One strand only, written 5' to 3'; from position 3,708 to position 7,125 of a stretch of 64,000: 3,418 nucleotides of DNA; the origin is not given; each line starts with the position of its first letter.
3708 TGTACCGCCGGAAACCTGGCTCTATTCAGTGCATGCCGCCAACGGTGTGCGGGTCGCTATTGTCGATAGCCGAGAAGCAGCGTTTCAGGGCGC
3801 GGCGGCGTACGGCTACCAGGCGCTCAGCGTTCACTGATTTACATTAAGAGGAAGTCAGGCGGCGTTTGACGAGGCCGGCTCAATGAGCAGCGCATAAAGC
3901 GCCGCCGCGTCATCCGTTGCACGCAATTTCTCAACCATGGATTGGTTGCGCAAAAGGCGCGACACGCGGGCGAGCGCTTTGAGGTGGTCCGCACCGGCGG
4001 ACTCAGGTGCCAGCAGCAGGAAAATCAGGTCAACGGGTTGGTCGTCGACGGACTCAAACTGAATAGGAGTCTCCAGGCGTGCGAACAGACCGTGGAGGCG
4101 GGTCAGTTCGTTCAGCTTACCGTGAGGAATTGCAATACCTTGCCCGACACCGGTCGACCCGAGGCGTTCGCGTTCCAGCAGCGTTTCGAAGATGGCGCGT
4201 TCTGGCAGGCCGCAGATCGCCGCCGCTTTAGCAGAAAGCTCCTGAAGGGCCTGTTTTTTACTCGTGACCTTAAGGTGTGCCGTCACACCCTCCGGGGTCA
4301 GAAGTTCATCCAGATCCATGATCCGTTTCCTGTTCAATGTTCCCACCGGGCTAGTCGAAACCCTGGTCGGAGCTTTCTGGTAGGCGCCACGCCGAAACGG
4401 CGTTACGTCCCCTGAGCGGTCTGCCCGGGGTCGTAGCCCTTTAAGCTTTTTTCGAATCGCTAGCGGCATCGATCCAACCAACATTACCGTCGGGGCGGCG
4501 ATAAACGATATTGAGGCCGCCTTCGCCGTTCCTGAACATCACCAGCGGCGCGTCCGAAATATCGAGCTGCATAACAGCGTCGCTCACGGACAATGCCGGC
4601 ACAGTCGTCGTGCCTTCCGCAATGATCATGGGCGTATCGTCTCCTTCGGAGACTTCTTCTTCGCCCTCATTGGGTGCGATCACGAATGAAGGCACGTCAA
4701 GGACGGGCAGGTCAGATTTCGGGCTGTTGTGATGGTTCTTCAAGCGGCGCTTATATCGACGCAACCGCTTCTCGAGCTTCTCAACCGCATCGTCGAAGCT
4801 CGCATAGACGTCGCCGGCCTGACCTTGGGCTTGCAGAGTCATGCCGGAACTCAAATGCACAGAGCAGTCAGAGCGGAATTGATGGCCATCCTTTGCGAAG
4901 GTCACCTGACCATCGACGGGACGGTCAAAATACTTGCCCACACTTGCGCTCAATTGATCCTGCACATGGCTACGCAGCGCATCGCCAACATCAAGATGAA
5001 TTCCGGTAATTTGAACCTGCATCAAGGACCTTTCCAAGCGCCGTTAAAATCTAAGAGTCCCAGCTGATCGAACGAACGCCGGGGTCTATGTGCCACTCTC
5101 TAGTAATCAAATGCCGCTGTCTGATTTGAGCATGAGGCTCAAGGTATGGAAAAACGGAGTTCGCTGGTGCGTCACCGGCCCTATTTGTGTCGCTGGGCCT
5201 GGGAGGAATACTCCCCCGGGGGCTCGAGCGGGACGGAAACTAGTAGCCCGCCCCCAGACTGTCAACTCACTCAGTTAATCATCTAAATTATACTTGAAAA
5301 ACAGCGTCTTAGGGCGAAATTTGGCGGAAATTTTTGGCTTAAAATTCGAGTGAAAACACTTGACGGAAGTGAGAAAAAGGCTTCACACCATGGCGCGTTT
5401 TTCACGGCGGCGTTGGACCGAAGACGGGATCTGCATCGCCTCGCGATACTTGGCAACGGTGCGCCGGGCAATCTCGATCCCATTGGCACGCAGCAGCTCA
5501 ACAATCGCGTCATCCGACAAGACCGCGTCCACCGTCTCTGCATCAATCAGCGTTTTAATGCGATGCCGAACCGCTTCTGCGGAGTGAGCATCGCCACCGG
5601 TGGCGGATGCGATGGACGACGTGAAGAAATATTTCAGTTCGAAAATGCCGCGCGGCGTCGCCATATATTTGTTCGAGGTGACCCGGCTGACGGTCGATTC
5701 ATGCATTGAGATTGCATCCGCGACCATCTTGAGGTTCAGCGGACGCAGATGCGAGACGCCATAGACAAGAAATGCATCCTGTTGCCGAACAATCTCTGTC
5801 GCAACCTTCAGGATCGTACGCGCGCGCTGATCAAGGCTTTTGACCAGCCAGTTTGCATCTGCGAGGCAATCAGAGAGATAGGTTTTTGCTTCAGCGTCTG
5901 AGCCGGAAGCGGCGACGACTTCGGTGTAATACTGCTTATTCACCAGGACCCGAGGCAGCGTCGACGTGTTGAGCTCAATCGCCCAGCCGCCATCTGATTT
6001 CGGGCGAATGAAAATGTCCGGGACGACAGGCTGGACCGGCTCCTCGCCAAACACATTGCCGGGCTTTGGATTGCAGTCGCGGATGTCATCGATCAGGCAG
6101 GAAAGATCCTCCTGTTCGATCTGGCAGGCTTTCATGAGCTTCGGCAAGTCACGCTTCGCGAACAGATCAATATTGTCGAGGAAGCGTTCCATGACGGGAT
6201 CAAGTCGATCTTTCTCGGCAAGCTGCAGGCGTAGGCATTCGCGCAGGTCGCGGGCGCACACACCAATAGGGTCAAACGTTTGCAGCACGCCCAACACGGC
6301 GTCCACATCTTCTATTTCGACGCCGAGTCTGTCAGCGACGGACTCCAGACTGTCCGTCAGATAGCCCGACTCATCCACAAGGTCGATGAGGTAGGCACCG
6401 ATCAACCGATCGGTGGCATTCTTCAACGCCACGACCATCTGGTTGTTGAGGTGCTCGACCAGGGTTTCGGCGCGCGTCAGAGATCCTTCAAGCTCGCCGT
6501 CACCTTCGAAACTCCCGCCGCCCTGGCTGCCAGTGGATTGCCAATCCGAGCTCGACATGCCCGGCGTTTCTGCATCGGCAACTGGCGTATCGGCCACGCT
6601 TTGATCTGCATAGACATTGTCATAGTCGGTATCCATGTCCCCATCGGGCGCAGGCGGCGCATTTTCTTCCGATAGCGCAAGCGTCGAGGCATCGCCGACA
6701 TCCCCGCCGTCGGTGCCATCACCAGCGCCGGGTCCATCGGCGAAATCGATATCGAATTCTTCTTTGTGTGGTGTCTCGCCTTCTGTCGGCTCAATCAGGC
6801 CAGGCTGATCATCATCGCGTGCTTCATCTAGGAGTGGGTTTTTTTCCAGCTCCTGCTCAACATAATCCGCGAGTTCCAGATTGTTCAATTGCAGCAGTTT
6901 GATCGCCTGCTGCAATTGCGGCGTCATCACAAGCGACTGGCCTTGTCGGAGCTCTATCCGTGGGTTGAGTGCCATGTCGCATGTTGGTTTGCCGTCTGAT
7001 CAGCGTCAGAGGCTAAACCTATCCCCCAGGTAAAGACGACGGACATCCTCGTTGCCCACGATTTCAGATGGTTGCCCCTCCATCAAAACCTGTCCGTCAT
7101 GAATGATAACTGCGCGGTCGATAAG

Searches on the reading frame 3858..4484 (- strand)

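Call 58: search_protein_families(library=pfam, proteins=[window:3858-4484:-], max_evalue=0.001)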
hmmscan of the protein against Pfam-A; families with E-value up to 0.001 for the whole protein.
window:3858-4484:- (209 aa): 1 family
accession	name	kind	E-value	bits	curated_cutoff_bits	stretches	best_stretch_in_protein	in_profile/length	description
PF00359.27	PTS_EIIA_2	-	5.9e-33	114.3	27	1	61-200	2-141/144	Phosphoenolpyruvate-dependent sugar phosphotransferase system, EIIA 2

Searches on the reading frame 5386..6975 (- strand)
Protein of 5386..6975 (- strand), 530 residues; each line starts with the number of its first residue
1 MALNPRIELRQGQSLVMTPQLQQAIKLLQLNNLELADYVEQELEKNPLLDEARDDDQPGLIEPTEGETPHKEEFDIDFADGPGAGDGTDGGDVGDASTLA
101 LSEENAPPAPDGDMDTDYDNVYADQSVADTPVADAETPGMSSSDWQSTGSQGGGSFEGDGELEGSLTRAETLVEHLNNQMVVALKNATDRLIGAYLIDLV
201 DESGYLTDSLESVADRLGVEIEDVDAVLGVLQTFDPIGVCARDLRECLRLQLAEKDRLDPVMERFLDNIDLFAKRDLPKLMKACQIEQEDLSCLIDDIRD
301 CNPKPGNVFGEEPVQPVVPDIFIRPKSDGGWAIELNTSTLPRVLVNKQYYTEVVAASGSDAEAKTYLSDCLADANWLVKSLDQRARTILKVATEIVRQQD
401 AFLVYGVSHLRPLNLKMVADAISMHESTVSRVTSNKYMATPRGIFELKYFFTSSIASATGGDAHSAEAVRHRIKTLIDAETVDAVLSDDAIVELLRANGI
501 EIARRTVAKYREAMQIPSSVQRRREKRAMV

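Call 58: search_protein_families(library=pfam, proteins=[window:5386-6975:-], max_evalue=0.001)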
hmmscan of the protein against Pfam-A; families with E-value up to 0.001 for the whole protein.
window:5386-6975:- (530 aa): 3 families
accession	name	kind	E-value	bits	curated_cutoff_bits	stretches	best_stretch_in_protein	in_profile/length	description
PF04552.19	Sigma54_DBD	-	5.4e-70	234.7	22.8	1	365-524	2-160/160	Sigma-54, DNA binding domain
PF04963.19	Sigma54_CBD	-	1.9e-55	187.9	22.9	1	163-349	3-185/185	Sigma-54 factor, core binding domain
PF00309.25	Sigma54_AID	-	9.8e-19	67.4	23.8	1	7-51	2-46/46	Sigma-54 factor, Activator interacting domain (AID)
